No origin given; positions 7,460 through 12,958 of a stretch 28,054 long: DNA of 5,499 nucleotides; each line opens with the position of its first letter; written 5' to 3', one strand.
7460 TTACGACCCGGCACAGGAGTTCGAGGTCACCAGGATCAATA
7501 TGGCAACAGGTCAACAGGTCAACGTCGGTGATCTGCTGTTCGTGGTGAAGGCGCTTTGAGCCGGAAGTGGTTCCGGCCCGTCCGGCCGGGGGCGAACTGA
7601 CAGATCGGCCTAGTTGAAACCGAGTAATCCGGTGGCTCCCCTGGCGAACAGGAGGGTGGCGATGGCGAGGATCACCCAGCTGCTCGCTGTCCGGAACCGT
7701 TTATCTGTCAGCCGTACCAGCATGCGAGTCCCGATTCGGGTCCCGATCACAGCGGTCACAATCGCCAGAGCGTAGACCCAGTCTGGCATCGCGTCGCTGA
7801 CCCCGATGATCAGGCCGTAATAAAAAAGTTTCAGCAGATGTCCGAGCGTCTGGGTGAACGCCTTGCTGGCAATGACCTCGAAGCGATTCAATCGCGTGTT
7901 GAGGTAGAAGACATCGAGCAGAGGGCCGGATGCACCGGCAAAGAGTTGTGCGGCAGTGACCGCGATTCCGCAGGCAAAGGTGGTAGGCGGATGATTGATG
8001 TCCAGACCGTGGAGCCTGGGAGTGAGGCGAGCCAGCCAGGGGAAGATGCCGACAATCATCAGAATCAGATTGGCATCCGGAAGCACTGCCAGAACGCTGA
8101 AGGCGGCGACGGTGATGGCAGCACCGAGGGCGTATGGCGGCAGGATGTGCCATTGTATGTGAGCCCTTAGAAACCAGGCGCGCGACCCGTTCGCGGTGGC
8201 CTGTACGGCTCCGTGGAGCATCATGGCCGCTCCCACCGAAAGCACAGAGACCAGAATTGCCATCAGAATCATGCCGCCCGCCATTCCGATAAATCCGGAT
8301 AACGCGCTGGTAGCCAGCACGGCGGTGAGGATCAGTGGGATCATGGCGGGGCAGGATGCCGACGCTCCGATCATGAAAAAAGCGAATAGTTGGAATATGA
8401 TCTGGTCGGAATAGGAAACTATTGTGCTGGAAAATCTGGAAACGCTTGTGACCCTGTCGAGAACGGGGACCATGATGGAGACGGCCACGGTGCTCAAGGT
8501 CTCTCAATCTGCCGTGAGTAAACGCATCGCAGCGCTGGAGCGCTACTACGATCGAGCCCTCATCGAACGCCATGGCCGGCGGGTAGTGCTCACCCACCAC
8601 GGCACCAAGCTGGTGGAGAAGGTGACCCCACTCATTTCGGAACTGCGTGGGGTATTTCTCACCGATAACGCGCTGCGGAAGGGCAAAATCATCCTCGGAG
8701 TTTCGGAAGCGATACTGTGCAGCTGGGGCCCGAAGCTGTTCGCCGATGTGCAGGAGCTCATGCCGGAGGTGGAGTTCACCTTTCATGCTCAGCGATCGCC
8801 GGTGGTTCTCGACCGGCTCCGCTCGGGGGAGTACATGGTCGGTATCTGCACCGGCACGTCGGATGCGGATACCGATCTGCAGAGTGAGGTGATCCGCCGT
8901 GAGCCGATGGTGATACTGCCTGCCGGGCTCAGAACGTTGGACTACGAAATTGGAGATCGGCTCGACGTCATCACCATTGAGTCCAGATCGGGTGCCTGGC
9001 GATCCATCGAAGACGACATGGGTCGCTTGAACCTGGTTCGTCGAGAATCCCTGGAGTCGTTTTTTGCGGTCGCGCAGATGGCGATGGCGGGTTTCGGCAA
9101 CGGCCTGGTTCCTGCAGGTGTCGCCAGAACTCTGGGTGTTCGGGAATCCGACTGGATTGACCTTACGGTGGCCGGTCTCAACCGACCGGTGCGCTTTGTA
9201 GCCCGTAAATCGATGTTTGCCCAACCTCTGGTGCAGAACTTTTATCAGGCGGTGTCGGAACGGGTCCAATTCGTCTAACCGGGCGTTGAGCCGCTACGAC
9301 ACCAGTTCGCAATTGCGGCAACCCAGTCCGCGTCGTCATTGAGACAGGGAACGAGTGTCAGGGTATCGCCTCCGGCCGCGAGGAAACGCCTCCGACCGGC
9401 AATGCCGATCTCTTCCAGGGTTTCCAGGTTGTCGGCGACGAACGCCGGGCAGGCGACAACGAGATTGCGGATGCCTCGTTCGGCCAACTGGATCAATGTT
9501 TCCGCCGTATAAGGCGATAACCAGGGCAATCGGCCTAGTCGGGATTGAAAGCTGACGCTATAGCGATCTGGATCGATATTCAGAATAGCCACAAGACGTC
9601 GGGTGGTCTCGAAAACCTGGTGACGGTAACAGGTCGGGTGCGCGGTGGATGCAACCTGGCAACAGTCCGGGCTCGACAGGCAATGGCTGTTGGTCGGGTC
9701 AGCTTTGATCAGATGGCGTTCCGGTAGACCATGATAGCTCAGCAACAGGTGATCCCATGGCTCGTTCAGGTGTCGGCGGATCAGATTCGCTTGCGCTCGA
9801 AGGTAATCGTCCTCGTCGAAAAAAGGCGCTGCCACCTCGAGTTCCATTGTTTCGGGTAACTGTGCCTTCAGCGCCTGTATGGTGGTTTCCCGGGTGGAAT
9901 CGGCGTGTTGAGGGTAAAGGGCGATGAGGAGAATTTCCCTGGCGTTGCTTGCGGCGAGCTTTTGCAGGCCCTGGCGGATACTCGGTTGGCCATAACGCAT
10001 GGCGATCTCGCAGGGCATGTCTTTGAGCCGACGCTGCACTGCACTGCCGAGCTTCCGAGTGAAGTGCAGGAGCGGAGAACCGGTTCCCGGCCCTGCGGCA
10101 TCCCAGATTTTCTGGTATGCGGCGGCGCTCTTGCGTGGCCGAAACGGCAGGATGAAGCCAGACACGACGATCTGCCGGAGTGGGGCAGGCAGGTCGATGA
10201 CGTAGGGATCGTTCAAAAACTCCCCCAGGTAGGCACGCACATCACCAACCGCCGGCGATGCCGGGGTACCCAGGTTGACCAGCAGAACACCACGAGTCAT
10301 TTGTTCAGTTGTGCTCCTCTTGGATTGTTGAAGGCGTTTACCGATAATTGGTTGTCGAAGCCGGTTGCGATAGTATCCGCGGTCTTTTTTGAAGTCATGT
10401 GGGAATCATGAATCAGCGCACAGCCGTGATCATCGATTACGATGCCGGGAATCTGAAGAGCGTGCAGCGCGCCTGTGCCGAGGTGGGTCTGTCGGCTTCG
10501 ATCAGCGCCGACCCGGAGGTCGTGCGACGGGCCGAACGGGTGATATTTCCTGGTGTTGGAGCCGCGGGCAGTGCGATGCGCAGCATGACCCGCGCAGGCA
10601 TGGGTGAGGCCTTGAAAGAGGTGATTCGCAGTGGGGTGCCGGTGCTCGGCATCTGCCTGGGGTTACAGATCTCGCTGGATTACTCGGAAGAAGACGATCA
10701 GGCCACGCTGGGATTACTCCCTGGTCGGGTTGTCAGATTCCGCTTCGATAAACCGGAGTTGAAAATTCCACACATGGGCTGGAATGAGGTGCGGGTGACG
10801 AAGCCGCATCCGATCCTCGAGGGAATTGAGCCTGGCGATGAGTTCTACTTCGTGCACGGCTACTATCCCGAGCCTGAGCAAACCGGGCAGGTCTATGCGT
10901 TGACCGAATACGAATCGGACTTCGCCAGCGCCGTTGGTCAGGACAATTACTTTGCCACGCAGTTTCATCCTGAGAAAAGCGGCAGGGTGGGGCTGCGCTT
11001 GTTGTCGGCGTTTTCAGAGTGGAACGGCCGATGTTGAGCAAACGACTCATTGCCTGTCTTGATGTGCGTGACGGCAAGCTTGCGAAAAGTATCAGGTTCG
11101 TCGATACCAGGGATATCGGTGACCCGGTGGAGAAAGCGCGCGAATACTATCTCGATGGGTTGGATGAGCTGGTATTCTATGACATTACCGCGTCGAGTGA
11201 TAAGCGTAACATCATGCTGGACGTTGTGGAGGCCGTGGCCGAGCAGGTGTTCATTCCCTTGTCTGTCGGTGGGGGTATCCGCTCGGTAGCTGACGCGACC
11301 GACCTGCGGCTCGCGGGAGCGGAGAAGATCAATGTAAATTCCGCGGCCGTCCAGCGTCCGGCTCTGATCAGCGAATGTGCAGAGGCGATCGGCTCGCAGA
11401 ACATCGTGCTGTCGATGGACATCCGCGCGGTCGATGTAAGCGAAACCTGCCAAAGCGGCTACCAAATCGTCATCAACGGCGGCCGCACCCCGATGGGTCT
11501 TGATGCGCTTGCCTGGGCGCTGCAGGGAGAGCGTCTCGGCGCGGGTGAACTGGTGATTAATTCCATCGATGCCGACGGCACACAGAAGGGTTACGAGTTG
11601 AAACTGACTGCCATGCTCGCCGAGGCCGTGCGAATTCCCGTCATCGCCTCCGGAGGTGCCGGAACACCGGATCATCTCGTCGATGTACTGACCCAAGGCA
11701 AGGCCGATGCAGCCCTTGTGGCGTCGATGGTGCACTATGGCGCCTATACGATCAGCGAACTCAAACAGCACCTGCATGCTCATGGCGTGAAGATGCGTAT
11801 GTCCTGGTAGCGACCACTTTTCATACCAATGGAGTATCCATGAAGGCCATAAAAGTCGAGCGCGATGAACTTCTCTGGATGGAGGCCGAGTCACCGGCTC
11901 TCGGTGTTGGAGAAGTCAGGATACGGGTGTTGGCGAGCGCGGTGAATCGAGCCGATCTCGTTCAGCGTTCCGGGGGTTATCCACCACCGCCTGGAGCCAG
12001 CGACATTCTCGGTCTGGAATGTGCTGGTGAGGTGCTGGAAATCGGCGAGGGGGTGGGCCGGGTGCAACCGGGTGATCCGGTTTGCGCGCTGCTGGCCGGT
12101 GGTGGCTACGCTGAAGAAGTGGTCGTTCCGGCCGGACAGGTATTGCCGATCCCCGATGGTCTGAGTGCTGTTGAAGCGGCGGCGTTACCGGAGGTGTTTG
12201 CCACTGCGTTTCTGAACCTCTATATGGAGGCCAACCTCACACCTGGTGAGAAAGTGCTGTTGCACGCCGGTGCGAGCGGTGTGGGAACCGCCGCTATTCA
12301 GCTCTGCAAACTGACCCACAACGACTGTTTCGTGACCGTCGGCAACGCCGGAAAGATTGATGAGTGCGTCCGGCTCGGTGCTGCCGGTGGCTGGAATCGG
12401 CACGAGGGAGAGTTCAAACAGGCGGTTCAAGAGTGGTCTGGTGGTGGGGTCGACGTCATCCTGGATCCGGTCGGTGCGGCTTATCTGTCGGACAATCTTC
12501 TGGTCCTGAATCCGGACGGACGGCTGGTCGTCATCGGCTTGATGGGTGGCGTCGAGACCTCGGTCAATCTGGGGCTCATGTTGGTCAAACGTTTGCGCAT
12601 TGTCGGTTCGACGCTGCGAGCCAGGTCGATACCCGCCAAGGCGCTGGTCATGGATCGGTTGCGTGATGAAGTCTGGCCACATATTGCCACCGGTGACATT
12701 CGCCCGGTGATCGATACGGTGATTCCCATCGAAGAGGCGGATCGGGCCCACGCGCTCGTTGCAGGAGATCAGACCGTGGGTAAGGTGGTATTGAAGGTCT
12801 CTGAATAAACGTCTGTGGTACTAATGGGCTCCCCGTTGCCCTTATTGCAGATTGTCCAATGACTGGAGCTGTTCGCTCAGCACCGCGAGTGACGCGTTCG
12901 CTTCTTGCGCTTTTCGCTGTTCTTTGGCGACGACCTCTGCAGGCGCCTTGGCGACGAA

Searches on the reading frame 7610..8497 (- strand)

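Call 76: search_protein_families(library=pfam, proteins=[window:7610-8497:-], max_evalue=0.001)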
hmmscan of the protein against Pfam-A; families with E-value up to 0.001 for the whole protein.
window:7610-8497:- (295 aa): 1 family
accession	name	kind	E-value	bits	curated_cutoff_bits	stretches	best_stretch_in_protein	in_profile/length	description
PF01925.25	TauE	-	5.6e-10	39.7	32.6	1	57-281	2-235/237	Sulfite exporter TauE/SafE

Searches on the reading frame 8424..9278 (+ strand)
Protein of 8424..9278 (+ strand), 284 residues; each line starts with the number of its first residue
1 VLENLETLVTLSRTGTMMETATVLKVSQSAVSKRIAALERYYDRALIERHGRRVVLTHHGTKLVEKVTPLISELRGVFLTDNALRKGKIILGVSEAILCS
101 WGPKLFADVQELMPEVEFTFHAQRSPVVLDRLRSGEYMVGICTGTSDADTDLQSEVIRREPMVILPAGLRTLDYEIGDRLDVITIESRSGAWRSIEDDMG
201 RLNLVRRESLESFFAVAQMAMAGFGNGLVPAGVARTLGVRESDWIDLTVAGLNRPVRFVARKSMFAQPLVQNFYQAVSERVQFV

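Call 76: search_protein_families(library=pfam, proteins=[window:8424-9278:+], max_evalue=0.001)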
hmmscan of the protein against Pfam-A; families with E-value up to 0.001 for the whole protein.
window:8424-9278:+ (284 aa): 2 families
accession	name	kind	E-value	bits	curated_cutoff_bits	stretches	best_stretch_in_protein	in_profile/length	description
PF03466.25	LysR_substrate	-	5.7e-21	75.3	28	1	85-280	4-207/209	LysR substrate binding domain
PF00126.33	HTH_1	-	1.1e-15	57.8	26.6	1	2-60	1-59/60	Bacterial regulatory helix-turn-helix protein, lysR family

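Call 77: search_solved_structures(query=window:8424-9278:+, max_evalue=0.00001)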
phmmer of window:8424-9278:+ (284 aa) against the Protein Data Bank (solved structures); distinct sequences matched with E-value up to 0.00001: 10.
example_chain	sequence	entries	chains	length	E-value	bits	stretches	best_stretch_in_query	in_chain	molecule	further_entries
3fzv_A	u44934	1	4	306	1.5e-07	34.5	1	3-170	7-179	Probable transcriptional regulator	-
6m5f_A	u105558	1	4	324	1.7e-07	34.2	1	3-170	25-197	Probable transcriptional regulator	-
3fxq_A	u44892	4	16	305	1.5e-06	31.2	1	2-165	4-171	LysR type regulator of tsaMBCD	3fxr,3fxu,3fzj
6g4r_B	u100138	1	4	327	2.5e-06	30.4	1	3-232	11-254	Hydrogen peroxide-inducible genes activator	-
6g1d_C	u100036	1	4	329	2.6e-06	30.4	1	3-232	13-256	Hydrogen peroxide-inducible genes activator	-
7yhj_A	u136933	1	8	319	3.4e-06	30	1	3-143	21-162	Probable HTH-type transcriptional regulator LrhA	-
22xo_A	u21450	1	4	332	3.6e-06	29.9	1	3-143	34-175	Probable HTH-type transcriptional regulator LrhA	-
6g1b_B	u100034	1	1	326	3.6e-06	29.9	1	3-232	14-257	Hydrogen peroxide-inducible genes activator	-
6g1b_J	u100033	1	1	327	3.6e-06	29.9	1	3-232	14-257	Hydrogen peroxide-inducible genes activator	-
5z7h_A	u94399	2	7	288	7.5e-06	28.9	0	2-117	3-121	LysR family transcriptional regulator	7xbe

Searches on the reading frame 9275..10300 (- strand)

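Call 16: search_protein_families(library=pfam, proteins=[window:9275-10300:-], max_evalue=0.001)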
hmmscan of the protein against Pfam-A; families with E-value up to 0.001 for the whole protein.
window:9275-10300:- (341 aa): 1 family
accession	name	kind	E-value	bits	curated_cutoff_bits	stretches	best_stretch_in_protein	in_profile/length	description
PF00762.24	Ferrochelatase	-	1.1e-90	304.4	27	1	3-335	2-314/317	Ferrochelatase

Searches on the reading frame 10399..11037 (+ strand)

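Call 16: search_protein_families(library=pfam, proteins=[window:10399-11037:+], max_evalue=0.001)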
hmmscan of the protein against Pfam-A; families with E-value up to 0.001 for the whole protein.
window:10399-11037:+ (212 aa): 3 families
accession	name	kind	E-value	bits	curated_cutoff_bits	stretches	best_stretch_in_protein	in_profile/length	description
PF00117.34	GATase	-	1.2e-18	67.9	22.8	1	10-197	1-177/190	Glutamine amidotransferase class-I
PF01174.25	SNO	-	3.8e-07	30.6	27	1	23-116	12-105/188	SNO glutamine amidotransferase family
PF07685.20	GATase_3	-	4.7e-06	26.8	27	1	38-91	34-87/196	CobB/CobQ-like glutamine amidotransferase domain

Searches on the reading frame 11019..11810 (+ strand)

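Call 76: search_protein_families(library=pfam, proteins=[window:11019-11810:+], max_evalue=0.001)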
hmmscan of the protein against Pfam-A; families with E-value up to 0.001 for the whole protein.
window:11019-11810:+ (263 aa): 4 families
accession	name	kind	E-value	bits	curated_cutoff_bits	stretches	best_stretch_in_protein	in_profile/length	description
PF00977.27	His_biosynth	-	1.3e-69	234.6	23.6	1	9-243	1-227/228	Histidine biosynthesis protein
PF01180.27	DHO_dh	-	2.6e-05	24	27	0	64-115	224-278/291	Dihydroorotate dehydrogenase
PF01207.24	Dus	-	0.00016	21.3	20.4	0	64-151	170-255/311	Dihydrouridine synthase (Dus)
PF02581.23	TMP-TENI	-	0.00053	19.8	27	0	191-234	135-177/180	Thiamine monophosphate synthase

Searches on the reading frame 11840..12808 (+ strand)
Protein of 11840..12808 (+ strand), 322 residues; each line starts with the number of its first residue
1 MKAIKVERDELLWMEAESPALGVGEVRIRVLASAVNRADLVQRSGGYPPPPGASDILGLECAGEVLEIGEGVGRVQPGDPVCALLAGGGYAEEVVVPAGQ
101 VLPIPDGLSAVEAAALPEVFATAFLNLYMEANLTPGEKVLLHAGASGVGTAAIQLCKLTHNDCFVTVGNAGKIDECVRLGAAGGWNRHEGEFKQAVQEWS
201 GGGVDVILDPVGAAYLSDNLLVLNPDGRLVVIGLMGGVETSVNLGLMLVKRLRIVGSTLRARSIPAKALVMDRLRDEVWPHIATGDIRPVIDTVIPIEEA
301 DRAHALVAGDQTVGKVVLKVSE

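Call 16: search_protein_families(library=pfam, proteins=[window:11840-12808:+], max_evalue=0.001)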
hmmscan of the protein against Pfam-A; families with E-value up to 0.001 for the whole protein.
window:11840-12808:+ (322 aa): 3 families
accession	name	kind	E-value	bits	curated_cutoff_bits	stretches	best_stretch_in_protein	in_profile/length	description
PF00107.32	ADH_zinc_N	-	2.9e-20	72.9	31.8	1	147-262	1-117/129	Zinc-binding dehydrogenase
PF13602.12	ADH_zinc_N_2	-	5.7e-18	66.6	27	1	193-318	15-134/134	Zinc-binding dehydrogenase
PF08240.17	ADH_N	-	1.4e-15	57.8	23.5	1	24-106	3-104/104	Alcohol dehydrogenase GroES-like domain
